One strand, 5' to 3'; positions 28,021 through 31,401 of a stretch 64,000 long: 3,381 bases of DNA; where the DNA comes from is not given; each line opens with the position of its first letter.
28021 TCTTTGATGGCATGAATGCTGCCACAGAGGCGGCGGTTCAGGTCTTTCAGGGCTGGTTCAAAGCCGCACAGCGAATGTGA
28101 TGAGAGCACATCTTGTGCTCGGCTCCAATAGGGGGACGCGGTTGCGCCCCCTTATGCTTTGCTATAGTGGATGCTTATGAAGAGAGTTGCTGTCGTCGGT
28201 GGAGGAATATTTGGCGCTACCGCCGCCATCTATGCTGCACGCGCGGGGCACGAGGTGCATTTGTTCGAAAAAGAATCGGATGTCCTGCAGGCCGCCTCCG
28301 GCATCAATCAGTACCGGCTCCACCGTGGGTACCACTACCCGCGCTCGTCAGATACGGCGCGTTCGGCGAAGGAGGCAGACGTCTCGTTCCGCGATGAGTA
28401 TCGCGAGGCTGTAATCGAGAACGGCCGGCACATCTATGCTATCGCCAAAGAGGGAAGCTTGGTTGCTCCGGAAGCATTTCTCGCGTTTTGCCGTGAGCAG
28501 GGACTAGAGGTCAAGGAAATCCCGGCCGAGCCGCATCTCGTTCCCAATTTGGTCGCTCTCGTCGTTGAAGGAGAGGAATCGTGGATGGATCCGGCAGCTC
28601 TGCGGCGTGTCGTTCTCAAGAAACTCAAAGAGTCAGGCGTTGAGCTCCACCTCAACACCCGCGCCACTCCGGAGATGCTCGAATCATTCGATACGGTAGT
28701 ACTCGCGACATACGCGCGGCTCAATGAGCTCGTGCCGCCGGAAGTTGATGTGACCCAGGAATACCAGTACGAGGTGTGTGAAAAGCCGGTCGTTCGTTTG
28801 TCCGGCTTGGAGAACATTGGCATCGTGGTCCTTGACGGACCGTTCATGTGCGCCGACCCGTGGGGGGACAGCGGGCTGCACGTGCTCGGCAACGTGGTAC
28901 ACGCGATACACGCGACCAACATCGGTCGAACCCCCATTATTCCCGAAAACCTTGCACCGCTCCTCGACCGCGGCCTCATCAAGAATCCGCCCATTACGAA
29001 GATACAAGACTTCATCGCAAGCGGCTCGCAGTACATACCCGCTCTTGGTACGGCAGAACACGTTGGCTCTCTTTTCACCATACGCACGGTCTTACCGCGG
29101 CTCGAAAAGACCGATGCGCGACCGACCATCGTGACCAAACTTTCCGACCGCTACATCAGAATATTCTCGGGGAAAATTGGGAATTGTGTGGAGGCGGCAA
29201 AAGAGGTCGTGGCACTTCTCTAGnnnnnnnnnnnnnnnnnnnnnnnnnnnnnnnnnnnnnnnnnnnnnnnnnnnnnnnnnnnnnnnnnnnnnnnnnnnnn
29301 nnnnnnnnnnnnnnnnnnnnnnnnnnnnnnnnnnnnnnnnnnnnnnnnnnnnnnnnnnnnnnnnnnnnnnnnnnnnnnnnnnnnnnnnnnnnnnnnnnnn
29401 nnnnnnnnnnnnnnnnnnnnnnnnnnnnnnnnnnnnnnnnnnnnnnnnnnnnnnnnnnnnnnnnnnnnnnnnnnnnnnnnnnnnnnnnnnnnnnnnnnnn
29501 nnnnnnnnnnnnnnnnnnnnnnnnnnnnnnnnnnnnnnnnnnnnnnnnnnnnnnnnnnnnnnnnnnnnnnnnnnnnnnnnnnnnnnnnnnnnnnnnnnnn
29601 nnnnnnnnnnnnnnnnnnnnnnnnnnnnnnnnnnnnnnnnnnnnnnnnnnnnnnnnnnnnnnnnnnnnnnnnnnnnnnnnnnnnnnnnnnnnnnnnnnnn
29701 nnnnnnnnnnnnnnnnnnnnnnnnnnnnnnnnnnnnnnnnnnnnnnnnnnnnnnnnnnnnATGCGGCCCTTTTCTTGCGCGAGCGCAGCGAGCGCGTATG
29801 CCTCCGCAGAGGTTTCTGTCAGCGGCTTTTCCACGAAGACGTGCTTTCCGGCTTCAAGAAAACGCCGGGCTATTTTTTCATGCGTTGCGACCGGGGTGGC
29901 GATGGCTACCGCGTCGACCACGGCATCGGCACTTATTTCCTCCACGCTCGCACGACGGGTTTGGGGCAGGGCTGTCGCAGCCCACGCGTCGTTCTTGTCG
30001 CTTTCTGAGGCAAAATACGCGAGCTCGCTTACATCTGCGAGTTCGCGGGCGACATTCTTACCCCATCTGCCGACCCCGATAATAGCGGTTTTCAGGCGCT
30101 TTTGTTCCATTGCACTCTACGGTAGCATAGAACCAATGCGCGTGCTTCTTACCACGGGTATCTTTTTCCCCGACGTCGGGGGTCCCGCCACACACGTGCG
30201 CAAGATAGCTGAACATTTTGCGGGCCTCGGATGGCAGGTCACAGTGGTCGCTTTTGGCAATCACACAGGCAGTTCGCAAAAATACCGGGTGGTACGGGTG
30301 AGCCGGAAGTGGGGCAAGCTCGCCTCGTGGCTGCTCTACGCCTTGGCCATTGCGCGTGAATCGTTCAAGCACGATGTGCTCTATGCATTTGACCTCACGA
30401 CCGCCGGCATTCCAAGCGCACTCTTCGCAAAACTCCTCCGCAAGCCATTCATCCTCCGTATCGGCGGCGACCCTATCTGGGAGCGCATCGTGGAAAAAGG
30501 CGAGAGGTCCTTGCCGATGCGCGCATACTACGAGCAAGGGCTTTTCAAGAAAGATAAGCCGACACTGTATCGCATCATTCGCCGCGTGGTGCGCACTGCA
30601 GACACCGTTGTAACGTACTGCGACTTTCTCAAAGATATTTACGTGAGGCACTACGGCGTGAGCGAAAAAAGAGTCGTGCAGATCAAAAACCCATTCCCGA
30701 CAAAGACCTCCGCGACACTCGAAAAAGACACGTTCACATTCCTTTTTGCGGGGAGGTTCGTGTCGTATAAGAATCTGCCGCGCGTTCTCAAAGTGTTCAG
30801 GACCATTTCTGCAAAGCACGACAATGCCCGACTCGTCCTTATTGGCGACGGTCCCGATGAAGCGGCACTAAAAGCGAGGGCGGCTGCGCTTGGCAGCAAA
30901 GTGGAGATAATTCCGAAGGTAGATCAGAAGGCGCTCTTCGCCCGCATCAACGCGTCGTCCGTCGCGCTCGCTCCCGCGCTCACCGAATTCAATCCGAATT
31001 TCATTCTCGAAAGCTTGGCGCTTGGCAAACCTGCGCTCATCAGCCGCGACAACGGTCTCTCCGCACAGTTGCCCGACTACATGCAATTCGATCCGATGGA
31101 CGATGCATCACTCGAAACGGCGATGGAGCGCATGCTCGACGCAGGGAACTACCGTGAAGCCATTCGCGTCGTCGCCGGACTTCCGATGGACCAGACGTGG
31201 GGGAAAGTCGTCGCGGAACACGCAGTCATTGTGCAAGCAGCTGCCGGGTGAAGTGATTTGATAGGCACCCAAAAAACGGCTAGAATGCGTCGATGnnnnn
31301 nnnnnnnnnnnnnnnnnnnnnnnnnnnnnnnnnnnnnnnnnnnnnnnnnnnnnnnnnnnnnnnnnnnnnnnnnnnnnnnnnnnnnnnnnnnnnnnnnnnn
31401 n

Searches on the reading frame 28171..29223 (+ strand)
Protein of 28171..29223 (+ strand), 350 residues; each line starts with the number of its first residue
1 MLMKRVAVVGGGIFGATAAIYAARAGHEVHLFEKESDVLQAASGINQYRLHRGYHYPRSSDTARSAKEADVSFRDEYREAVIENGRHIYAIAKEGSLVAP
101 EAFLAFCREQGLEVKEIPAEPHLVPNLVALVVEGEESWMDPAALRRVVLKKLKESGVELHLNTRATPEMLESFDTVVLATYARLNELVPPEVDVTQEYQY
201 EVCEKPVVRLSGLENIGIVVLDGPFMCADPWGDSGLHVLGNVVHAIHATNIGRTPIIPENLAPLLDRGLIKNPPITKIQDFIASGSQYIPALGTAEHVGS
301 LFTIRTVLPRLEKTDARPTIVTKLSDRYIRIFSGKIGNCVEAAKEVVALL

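Call 24: search_protein_families(library=pfam, proteins=[window:28171-29223:+])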
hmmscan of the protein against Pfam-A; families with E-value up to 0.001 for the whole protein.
window:28171-29223:+ (350 aa): 10 families
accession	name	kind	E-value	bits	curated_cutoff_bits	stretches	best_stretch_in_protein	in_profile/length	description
PF01266.30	DAO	-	1.6e-20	74.4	27.9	1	5-204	1-233/353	FAD dependent oxidoreductase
PF00070.33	Pyr_redox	-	1.6e-08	35.4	22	1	5-40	1-36/82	Pyridine nucleotide-disulphide oxidoreductase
PF13450.12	NAD_binding_8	-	2.7e-08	34.4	21.9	1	8-56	1-51/68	NAD(P)-binding Rossmann-like domain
PF07992.20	Pyr_redox_2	-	9.2e-08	32.3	26.1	1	4-41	143-180/291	Pyridine nucleotide-disulphide oxidoreductase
PF02737.24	3HCDH_N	-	2.1e-06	28.2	22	1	6-81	2-77/180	3-hydroxyacyl-CoA dehydrogenase, NAD binding domain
PF12831.13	FAD_oxidored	-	2.3e-06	27.6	27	1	6-35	2-31/416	FAD dependent oxidoreductase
PF00890.30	FAD_binding_2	-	2.4e-05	24.2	20.4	1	6-164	2-164/414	FAD binding domain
PF01134.28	GIDA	-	0.0001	21.9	22.1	1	6-43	2-39/391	Glucose inhibited division protein A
PF01262.27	AlaDh_PNT_C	-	0.00023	21.1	23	1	5-70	30-94/214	Alanine dehydrogenase/PNT, C-terminal domain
PF01210.29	NAD_Gly3P_dh_N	-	0.00087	19.7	23.1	0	6-41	2-37/158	NAD-dependent glycerol-3-phosphate dehydrogenase N-terminus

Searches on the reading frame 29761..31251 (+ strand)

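Call 24: search_protein_families(library=pfam, proteins=[window:29761-31251:+])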
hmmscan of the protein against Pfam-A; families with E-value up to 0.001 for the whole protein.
window:29761-31251:+ (496 aa): 6 families
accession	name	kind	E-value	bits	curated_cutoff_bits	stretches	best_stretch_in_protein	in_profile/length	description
PF00534.26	Glycos_transf_1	-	2.8e-20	73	26.4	1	320-468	11-165/172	Glycosyl transferases group 1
PF13692.12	Glyco_trans_1_4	-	1.1e-15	58.6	27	1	326-460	3-141/142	Glycosyl transferases group 1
PF13579.12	Glyco_trans_4_4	-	1.3e-14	55.3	29.7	1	140-310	1-157/158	Glycosyl transferase 4-like domain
PF13439.12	Glyco_transf_4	-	1.3e-14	55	28.5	1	139-314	1-168/170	Glycosyltransferase Family 4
PF20706.3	GT4-conflict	-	5.4e-09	36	26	1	271-470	138-353/385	Family 4 Glycosyltransferase in conflict systems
PF13477.12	Glyco_trans_4_2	-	6.6e-05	23.5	23.4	1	138-239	7-111/139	Glycosyl transferase 4-like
